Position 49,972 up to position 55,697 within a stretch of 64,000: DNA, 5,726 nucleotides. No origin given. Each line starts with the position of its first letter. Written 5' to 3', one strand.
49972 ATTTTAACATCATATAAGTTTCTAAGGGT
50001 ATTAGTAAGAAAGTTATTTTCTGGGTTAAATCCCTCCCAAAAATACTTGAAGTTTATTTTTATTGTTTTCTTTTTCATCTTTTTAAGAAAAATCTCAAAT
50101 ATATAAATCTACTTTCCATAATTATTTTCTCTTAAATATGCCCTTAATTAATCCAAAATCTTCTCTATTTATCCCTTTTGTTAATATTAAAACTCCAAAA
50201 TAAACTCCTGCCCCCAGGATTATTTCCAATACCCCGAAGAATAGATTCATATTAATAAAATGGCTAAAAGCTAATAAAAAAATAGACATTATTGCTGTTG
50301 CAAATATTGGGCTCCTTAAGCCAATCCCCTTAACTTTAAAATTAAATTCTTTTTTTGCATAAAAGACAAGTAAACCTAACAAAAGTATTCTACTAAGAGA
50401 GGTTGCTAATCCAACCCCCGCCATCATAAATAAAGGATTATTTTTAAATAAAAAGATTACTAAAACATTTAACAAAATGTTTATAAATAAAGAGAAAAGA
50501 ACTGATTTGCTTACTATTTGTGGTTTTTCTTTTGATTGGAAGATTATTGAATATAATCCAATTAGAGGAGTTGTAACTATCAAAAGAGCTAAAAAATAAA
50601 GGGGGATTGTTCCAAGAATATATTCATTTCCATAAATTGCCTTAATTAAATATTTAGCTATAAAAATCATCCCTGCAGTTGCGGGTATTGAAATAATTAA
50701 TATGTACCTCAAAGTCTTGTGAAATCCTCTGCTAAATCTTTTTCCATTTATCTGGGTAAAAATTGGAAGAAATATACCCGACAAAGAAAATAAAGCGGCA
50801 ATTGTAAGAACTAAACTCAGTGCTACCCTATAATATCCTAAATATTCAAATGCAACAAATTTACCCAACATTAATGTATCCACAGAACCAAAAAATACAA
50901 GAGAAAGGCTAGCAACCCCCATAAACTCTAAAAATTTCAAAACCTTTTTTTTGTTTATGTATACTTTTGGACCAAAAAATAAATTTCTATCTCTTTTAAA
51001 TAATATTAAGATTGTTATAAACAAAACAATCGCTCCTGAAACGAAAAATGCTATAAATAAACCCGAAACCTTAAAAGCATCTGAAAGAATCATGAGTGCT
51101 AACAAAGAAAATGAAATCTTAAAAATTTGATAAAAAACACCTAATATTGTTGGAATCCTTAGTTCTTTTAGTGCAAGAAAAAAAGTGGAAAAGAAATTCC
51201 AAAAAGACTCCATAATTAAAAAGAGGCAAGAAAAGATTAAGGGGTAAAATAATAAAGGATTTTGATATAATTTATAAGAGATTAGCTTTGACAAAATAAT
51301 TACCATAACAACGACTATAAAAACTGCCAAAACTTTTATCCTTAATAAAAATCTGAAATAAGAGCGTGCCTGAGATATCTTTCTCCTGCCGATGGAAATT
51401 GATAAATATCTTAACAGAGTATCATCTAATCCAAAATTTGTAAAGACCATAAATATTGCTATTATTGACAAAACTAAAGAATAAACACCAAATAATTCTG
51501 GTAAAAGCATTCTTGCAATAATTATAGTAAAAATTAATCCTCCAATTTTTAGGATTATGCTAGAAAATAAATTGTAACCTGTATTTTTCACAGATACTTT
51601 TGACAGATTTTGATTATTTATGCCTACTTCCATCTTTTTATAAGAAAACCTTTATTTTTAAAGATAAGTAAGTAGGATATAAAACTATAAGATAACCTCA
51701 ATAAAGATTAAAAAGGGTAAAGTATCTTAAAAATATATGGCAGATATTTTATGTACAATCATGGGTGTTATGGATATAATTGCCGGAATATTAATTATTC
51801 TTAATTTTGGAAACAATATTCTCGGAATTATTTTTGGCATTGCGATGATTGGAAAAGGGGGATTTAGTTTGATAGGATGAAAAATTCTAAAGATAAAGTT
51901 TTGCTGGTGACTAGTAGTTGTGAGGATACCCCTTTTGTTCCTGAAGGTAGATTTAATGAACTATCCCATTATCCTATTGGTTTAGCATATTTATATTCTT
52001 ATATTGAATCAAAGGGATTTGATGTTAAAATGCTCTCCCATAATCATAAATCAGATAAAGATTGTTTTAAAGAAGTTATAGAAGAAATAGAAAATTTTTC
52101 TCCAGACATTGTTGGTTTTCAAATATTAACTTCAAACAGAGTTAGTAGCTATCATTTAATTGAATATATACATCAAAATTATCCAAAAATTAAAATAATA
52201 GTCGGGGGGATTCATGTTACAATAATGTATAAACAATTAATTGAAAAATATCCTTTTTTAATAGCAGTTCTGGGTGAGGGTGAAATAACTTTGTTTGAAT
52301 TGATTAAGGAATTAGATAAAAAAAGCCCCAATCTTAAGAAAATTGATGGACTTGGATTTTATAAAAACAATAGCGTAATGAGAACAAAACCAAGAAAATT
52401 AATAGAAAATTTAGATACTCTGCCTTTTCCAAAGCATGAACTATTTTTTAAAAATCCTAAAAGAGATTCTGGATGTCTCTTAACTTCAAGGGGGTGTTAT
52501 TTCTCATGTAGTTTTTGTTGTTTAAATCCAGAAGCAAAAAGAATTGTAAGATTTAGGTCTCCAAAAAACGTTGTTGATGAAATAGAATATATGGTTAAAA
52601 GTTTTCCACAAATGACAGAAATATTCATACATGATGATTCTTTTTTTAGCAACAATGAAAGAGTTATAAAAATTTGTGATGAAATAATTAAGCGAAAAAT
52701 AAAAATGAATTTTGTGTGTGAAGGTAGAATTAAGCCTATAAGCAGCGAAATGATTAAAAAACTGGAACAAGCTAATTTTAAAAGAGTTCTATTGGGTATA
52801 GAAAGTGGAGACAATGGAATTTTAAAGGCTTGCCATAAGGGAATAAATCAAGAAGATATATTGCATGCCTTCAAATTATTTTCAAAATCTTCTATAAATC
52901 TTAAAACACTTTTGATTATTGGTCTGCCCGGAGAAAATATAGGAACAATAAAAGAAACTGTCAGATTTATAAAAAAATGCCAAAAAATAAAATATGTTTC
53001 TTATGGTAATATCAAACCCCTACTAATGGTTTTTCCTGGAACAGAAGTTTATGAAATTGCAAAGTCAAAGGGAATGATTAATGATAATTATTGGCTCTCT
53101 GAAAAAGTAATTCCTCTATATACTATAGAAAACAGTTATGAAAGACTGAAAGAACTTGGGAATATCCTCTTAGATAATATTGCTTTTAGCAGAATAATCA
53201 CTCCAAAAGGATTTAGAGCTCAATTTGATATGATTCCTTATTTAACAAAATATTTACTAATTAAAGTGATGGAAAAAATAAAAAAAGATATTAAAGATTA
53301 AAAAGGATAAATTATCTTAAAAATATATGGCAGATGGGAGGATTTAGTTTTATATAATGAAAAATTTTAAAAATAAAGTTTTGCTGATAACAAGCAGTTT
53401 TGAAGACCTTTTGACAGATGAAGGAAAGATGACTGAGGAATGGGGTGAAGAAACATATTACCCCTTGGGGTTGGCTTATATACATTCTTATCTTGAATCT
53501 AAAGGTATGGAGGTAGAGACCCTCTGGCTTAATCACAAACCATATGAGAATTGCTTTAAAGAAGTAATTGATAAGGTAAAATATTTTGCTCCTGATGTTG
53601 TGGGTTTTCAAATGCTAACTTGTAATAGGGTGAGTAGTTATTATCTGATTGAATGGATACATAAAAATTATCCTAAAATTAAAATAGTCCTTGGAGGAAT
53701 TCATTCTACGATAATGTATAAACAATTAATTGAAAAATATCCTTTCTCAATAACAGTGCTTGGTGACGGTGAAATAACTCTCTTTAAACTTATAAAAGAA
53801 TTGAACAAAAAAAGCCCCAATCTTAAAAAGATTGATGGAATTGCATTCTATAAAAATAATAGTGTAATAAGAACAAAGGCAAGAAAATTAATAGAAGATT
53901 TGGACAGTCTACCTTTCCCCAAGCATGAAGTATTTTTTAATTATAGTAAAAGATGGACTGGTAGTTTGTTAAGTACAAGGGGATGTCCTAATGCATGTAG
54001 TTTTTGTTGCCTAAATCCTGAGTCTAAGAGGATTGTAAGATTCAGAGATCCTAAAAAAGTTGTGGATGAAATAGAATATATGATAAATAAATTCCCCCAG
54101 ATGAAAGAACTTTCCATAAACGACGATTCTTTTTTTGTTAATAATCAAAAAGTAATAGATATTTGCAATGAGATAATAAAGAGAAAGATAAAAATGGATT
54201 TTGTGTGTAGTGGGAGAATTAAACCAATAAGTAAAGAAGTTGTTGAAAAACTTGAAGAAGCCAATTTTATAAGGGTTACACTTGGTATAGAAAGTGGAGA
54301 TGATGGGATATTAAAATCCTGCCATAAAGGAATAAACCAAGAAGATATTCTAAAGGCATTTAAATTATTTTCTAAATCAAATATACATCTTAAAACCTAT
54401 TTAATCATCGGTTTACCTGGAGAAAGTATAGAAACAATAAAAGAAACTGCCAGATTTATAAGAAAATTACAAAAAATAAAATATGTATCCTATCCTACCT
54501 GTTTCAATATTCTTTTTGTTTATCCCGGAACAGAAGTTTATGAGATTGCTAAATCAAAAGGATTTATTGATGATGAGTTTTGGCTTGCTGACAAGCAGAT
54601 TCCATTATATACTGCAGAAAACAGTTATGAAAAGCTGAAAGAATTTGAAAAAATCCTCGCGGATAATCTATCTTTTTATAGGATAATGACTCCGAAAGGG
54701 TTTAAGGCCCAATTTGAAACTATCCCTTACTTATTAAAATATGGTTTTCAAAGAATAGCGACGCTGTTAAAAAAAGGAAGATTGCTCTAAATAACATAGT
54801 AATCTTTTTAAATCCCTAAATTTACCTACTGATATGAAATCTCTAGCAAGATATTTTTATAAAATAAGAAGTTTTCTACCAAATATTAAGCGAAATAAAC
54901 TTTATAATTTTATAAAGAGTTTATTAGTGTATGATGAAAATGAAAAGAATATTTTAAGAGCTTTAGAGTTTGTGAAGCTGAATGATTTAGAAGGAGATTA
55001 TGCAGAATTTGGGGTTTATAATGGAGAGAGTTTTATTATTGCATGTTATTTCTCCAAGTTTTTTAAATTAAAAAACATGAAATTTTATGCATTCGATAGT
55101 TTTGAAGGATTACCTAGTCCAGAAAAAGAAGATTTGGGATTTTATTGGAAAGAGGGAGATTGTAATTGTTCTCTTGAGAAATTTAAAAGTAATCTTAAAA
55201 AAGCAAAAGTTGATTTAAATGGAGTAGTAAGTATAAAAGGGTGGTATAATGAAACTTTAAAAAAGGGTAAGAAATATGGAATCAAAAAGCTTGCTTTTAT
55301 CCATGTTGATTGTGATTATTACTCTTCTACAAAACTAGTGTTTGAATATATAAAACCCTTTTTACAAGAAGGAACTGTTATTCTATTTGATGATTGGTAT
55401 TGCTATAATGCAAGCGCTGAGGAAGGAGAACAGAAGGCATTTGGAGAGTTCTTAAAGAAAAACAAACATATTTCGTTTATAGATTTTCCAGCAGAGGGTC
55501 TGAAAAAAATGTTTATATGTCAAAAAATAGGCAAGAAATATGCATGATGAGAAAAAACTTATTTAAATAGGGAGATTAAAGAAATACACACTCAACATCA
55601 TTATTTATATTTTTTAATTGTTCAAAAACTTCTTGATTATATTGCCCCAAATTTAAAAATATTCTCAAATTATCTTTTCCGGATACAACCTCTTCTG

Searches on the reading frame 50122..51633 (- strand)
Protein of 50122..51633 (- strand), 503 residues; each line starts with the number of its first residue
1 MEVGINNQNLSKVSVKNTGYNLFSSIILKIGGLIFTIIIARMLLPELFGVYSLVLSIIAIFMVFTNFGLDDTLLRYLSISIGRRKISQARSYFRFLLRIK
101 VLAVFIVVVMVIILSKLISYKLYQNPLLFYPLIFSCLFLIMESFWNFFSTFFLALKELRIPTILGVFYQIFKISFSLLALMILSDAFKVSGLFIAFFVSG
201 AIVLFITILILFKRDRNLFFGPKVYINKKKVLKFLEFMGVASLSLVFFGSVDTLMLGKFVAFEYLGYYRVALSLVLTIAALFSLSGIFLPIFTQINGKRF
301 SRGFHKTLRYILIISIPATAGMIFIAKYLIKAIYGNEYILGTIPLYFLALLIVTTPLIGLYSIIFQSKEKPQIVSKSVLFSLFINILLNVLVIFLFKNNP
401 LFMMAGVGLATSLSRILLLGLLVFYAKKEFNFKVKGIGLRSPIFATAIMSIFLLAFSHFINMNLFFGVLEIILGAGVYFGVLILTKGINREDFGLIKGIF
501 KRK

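Call 9: search_protein_families(library=pfam, proteins=[window:50122-51633:-], max_evalue=0.001)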
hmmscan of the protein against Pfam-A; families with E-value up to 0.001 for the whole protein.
window:50122-51633:- (503 aa): 3 families
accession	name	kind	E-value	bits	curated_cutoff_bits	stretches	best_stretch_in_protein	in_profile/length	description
PF01943.22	Polysacc_synt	-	5.9e-21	75.5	28.2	1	15-295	2-273/274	Polysaccharide biosynthesis protein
PF13440.11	Polysacc_synt_3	-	3.4e-16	59.8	23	1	38-338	1-288/293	Polysaccharide biosynthesis protein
PF03023.19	MurJ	-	1.4e-08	34.3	27.4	1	227-469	192-445/451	Lipid II flippase MurJ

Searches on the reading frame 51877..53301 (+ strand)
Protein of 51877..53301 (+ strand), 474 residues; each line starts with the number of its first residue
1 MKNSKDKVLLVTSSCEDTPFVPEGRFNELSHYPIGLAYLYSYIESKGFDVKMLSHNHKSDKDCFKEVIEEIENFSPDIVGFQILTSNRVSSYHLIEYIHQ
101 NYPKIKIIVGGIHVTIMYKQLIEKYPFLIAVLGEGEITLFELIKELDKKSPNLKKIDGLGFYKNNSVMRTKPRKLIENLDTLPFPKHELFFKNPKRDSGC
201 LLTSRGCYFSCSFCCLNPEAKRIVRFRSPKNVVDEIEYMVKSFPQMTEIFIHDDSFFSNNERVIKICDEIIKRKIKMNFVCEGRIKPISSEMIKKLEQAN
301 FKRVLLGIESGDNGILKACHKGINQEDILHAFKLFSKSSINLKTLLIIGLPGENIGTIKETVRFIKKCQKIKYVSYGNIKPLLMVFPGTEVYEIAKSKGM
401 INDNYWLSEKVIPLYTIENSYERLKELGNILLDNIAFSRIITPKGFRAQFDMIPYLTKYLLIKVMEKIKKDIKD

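Call 9: search_protein_families(library=pfam, proteins=[window:51877-53301:+], max_evalue=0.001)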
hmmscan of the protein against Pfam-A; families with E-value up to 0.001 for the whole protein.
window:51877-53301:+ (474 aa): 2 families
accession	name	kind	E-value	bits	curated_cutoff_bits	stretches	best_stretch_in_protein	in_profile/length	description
PF02310.24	B12-binding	-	3.5e-22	78.9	32.1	1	30-142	11-120/121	B12 binding domain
PF04055.27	Radical_SAM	-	1.8e-21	77.5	29.5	1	203-365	3-166/166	Radical SAM superfamily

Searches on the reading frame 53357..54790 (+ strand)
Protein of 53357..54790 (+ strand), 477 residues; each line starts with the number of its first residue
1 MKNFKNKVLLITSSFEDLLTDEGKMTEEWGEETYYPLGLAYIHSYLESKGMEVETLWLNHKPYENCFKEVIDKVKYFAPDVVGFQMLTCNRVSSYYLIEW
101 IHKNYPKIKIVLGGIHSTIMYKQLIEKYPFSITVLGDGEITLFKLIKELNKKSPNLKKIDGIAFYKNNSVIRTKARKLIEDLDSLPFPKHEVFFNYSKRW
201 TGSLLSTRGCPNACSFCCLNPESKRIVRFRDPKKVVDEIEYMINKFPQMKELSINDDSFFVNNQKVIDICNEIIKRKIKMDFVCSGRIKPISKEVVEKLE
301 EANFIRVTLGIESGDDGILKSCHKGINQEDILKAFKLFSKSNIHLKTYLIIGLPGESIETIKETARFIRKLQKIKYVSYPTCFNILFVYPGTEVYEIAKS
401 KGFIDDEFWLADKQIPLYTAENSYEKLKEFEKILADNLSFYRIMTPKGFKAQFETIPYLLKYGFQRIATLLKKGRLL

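Call 9: search_protein_families(library=pfam, proteins=[window:53357-54790:+], max_evalue=0.001)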
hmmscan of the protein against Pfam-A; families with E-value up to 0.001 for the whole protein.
window:53357-54790:+ (477 aa): 2 families
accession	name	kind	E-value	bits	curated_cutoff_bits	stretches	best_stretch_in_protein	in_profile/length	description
PF04055.27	Radical_SAM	-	1.7e-24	87.3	29.5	1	206-368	3-166/166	Radical SAM superfamily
PF02310.24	B12-binding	-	3.2e-17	62.9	32.1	1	33-142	11-117/121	B12 binding domain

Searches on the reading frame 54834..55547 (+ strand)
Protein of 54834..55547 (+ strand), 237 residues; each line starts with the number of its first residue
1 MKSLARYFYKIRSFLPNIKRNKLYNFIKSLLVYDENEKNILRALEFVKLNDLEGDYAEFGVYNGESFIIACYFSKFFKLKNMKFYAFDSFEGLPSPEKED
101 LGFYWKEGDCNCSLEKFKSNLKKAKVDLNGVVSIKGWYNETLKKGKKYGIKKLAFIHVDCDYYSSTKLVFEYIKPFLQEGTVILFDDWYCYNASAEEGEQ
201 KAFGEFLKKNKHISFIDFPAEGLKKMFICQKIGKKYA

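Call 9: search_protein_families(library=pfam, proteins=[window:54834-55547:+], max_evalue=0.001)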
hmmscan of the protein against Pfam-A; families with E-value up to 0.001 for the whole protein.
window:54834-55547:+ (237 aa): 2 families
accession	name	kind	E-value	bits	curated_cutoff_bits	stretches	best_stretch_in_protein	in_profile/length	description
PF05711.17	TylF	-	2.8e-18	66.5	23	1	38-195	77-236/264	Macrocin-O-methyltransferase (TylF)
PF13578.12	Methyltransf_24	-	7.7e-11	43.3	26.3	1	58-188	2-105/105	Methyltransferase domain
